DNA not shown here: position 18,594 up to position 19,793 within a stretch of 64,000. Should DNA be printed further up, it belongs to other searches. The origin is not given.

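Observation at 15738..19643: Stand-alone giant TIR-TIR-Sel1-TPR protein: a candidate single-gene NAD-depleting immune or conflict sensor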

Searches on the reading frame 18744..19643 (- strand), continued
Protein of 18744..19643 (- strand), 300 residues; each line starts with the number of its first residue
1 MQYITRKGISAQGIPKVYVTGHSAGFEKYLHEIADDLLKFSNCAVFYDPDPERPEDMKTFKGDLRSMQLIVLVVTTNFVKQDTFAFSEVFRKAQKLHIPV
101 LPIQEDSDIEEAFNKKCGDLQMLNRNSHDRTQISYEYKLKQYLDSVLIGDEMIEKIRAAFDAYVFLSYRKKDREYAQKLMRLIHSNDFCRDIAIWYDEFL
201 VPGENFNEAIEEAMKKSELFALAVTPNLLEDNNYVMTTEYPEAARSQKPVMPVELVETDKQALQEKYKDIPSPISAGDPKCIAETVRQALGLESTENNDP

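Call 67: search_protein_families(library=pfam, proteins=[L035:666-1700:+, L051:19390-20157:-, L013:8568-9356:+, L060:251-2113:-, L044:8251-9516:+, L029:4042-5145:+, L078:4874-6466:-, L001:2308-3081:-, L004:12557-13450:+], max_evalue=0.001)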
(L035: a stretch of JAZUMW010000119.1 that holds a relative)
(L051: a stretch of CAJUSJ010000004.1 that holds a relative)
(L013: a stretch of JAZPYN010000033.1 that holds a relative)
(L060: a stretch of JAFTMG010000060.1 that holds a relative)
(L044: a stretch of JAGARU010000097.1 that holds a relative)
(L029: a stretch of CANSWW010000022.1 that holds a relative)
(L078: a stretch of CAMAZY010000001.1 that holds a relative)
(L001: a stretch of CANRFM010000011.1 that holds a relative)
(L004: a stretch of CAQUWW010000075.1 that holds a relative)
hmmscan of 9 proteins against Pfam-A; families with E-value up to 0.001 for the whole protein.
L035:666-1700:+ (345 aa): 3 families
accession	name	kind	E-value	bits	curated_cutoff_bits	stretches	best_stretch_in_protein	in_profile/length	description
PF04545.22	Sigma70_r4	-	1.9e-09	37.3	24.1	1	289-342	1-50/50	Sigma-70, region 4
PF04539.22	Sigma70_r3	-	2.3e-07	31.3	25.3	1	210-240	6-36/78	Sigma-70 region 3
PF04542.20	Sigma70_r2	-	0.00022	21.4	24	1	135-176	7-51/71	Sigma-70 region 2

L051:19390-20157:- (255 aa): 1 family
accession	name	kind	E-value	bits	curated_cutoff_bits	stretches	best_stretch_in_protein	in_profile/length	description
PF02632.19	BioY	-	2.3e-33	115.5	25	1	102-245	2-139/140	BioY family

L013:8568-9356:+ (263 aa): 2 families
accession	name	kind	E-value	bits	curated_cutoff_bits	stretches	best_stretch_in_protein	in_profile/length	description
PF03099.24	BPL_LplA_LipB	-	1e-19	71.2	21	1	32-156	3-133/133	Biotin/lipoate A/B protein ligase family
PF16917.10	BPL_LplA_LipB_2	-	0.00066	19.7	27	1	66-159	29-127/183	Biotin/lipoate A/B protein ligase family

L060:251-2113:- (620 aa): 3 families
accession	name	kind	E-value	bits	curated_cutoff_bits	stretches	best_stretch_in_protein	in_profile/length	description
PF00005.33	ABC_tran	-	6.4e-34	117.9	25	1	388-542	1-136/137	ABC transporter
PF02463.25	SMC_N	-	2.1e-07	31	40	1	480-583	123-209/220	RecF/RecN/SMC N terminal domain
PF13304.12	AAA_21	-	0.0001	22.9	27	0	402-428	3-26/304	AAA domain, putative AbiEii toxin, Type IV TA system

L044:8251-9516:+ (422 aa): 11 families
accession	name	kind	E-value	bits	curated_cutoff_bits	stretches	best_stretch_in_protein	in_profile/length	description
PF07992.20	Pyr_redox_2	-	7.3e-32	111.4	26.1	1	3-305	1-278/291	Pyridine nucleotide-disulphide oxidoreductase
PF13738.12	Pyr_redox_3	-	5.9e-11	42.6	30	1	6-37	1-30/305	Pyridine nucleotide-disulphide oxidoreductase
PF00070.33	Pyr_redox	-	1.8e-08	35.2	22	1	158-230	2-80/82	Pyridine nucleotide-disulphide oxidoreductase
PF00890.30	FAD_binding_2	-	2.2e-08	34.1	20.4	1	5-39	2-33/414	FAD binding domain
PF13450.12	NAD_binding_8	-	2.5e-08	34.5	21.9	1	7-43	1-34/68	NAD(P)-binding Rossmann-like domain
PF12831.13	FAD_oxidored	-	2.6e-08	34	27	1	5-76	2-70/416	FAD dependent oxidoreductase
PF01266.30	DAO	-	8.7e-08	32.5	27.9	1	4-41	1-35/353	FAD dependent oxidoreductase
PF03486.20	HI0933_like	-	1.5e-07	31.5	50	1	4-41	2-36/244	HI0933-like protein Rossmann domain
PF01494.25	FAD_binding_3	-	8.2e-05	22.4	22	0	4-38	3-34/349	FAD binding domain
PF01946.23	Thi4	-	0.00018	21.2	26.2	0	3-42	18-55/235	Thi4 family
PF01134.28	GIDA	-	0.00073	19.1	22.1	0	4-27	1-24/391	Glucose inhibited division protein A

L029:4042-5145:+ (368 aa): 2 families
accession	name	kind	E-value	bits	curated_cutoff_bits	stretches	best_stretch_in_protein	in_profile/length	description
PF01520.23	Amidase_3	-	3.7e-26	92.7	27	1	6-183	1-170/174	N-acetylmuramoyl-L-alanine amidase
PF08239.17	SH3_3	-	7.5e-05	23.3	27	1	309-366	4-54/54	Bacterial SH3 domain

L078:4874-6466:- (530 aa): 6 families
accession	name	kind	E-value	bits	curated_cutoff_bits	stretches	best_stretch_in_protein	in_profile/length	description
PF21688.3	FAD-depend_C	-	5.2e-75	252.4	27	1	283-479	1-197/197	FAD-dependent protein, C-terminal domain-like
PF01266.30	DAO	-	1.4e-08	35.1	27.9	0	207-274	151-214/353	FAD dependent oxidoreductase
PF07992.20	Pyr_redox_2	-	8.4e-06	25.8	26.1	1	98-268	4-114/291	Pyridine nucleotide-disulphide oxidoreductase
PF03486.20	HI0933_like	-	4.4e-05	23.5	50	1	98-264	4-165/244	HI0933-like protein Rossmann domain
PF00890.30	FAD_binding_2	-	0.0002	21.1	20.4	0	98-130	3-35/414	FAD binding domain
PF13738.12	Pyr_redox_3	-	0.00043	20.1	30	0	98-130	1-34/305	Pyridine nucleotide-disulphide oxidoreductase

L001:2308-3081:- (257 aa): 3 families
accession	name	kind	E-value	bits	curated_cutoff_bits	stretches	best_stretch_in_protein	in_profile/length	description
PF00149.33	Metallophos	-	1.8e-15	58.3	21.5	1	26-223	1-170/191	Calcineurin-like phosphoesterase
PF06874.16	FBPase_2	-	1e-08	34.4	27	1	48-97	179-228/639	Firmicute fructose-1,6-bisphosphatase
PF12850.12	Metallophos_2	-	5.2e-06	27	27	1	26-216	1-119/154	Calcineurin-like phosphoesterase superfamily domain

L004:12557-13450:+ (298 aa): 1 family
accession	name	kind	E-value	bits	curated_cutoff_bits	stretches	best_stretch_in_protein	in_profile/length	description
PF02645.21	DegV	-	3.4e-61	207.5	27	1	23-286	2-265/280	Uncharacterised protein, DegV family COG1307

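Call 68: search_dna_similar(query=window:18744-19643:-, collection=phages, mode=protein, max_evalue=0.001, max_rows=15)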
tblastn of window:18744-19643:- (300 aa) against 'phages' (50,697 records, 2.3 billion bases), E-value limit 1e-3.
No match.

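Call 69: search_dna_similar(query=window:18744-19643:-, collection=plasmids, mode=protein, max_evalue=0.001, max_rows=15)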
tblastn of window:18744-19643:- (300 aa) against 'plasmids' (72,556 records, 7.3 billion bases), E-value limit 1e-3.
No match.

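Call 70: find_related_loci(query=A1, collection=viral_contigs, flank=10000)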
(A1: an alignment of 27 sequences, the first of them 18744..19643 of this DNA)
Query A1 (300 aa) in viral_contigs; peptide patterns used: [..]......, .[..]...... (x = any residue, [..] = any of these).
16 stretches matched a pattern; 2 encode a relative of the query (tblastn E <= 1e-3); 2 distinct loci.
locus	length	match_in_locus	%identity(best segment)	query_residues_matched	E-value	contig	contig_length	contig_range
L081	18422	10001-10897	46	1-299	3e-88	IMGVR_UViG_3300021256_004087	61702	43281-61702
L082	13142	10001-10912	46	1-300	5e-85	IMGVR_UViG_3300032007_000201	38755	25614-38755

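Call 88: search_protein_families(library=padloc, alignment_id=A4, max_evalue=1e-10)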
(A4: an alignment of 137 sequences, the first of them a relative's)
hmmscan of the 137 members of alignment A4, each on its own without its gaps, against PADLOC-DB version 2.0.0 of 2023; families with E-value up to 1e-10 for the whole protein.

A. member 1, L076:15649-16257:- (202 aa): 0 families

B. families by the number of members that match (of 137 scanned): 40 families (the first 25 are shown)
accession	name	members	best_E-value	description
PDLC04135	mad3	4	1.5e-31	mads_3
PDLC01439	typeIV_DinG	1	2.2e-112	CAS-IV-A; associated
PDLC03586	REase_II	1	1.8e-69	Type II restriction enzyme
PDLC04786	PDC-S01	1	6.7e-52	-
PDLC04792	PDC-S01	1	1.3e-30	-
PDLC04060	PD-T4-6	1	6.5e-28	-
PDLC04053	PD-T4-6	1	1.8e-24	-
PDLC04040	PD-T4-6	1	2.4e-23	-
PDLC04788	PDC-S01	1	3.2e-22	-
PDLC04042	PD-T4-6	1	1.1e-21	-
PDLC01097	C3a214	1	3.2e-20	GlgB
PDLC04054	PD-T4-6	1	3e-19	-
PDLC04045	PD-T4-6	1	5.1e-19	-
PDLC01990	CARF_m8--CARF_Beta-galactosidase_LolE_TM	1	5.9e-19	-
PDLC04047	PD-T4-6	1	7.6e-19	-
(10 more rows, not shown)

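Call 92: search_protein_families(library=phrogs, proteins=[L081:28-1917:+, L081:2387-3922:+, L081:3934-5166:+, L081:5384-6046:+, L081:8499-9788:+, L081:13199-14284:+, L081:14501-15361:+, L082:497-3490:+, L082:3474-4814:+, L082:5734-9711:+], max_evalue=0.00001)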
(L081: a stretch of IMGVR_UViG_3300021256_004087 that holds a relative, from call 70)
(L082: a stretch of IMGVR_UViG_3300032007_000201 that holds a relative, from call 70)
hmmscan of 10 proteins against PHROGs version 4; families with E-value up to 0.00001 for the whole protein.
L081:28-1917:+ (629 aa): 2 families
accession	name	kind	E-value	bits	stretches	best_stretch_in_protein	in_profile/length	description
phrog_372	-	tail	2.3e-45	156.6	1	73-417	120-471/743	tail protein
phrog_18627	-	tail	1.4e-07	32.2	1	73-270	116-317/317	tail protein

L081:2387-3922:+ (511 aa): 18 families
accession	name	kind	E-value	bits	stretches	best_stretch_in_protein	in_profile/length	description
phrog_20388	-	lysis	4.3e-84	284.4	1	4-195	185-378/527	endolysin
phrog_7698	-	lysis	7.4e-62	210.9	1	4-197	2-174/316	endolysin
phrog_3513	-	lysis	4.7e-51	174.9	1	243-448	613-804/1434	endolysin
phrog_1794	-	lysis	1.4e-35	124.3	1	1-506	28-325/336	amidase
phrog_1309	-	lysis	1.5e-32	114.5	1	287-442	13-158/410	endolysin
phrog_12727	-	lysis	3.5e-31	109.8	1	276-437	5-153/393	endolysin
phrog_18032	-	lysis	1.3e-28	101.4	1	281-439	11-157/248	endolysin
phrog_326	-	other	8.9e-23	81.3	1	287-449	140-293/985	tail protein with endopeptidase domain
phrog_10967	-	lysis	2.5e-19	71.1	1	286-436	16-154/266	endolysin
phrog_1493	-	lysis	4.5e-18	66.6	1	30-269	38-323/394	endolysin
phrog_833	-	lysis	1.2e-16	62.2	1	9-174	13-172/294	endolysin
phrog_19265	-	unknown function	4.2e-15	57.2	1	16-161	13-142/293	-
phrog_8251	-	lysis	1.3e-13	52.1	1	289-439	16-152/250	endolysin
phrog_14048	-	lysis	5.3e-11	43.8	1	12-123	16-128/305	endolysin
phrog_2649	-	lysis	3.4e-10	41.2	1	185-263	173-250/261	endolysin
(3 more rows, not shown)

L081:3934-5166:+ (410 aa): 4 families
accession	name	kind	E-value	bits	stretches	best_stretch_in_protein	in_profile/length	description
phrog_7043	-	tail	1.3e-11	44.8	1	29-219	646-824/1077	tail protein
phrog_1794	-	lysis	2e-08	35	1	298-404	241-324/336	amidase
phrog_15001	-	lysis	2.4e-06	27.9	1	294-347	211-257/367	endolysin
phrog_14556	-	unknown function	8.4e-06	25.8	0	20-219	145-320/451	-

L081:5384-6046:+ (220 aa): 0 families

L081:8499-9788:+ (429 aa): 4 families
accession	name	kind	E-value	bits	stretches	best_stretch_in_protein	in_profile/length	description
phrog_1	-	integration and excision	3.1e-66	225.9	1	8-410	102-460/611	integrase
phrog_216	-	integration and excision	1.7e-27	97.3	1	156-403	20-241/301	integrase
phrog_7685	-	integration and excision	7e-11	43.1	1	334-393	168-230/240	integrase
phrog_7269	-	integration and excision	8e-06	26.7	0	341-397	25-80/89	integrase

L081:13199-14284:+ (361 aa): 0 families

L081:14501-15361:+ (286 aa): 12 families
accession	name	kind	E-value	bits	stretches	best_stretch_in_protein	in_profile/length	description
phrog_4707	-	DNA, RNA and nucleotide metabolism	7.9e-23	82.6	1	51-144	6-100/409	replication initiation protein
phrog_428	-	DNA, RNA and nucleotide metabolism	3.4e-21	76.9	1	46-241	75-240/455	replication initiation protein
phrog_22134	-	unknown function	1.7e-16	61.8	1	68-188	6-125/262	-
phrog_11718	-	unknown function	6.5e-16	59.6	1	50-146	1-99/105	-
phrog_1456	-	DNA, RNA and nucleotide metabolism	1.2e-13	51.9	1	52-192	4-135/365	DNA binding protein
phrog_186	-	DNA, RNA and nucleotide metabolism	2.8e-13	51.2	1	50-224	11-194/308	DnaD-like helicase loader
phrog_23842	-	unknown function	3.2e-13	50.6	1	51-150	15-114/317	-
phrog_37920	-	DNA, RNA and nucleotide metabolism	1.8e-11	44.8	1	58-192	9-141/245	HTH DNA binding protein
phrog_270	-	DNA, RNA and nucleotide metabolism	5.7e-11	43.4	1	58-198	29-173/383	replication initiation protein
phrog_8489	-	DNA, RNA and nucleotide metabolism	8e-10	40.3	1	175-269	138-242/296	DnaD-like helicase loader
phrog_27492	-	unknown function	1.4e-08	35.6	1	51-146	14-108/304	-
phrog_345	-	DNA, RNA and nucleotide metabolism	1.4e-06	29.3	1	91-202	65-197/297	replication initiation O-like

L082:497-3490:+ (997 aa): 1 family
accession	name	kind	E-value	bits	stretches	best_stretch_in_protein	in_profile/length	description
phrog_30804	-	unknown function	3.5e-09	36.3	0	814-852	456-494/643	-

L082:3474-4814:+ (446 aa): 0 families

L082:5734-9711:+ (1325 aa): 0 families
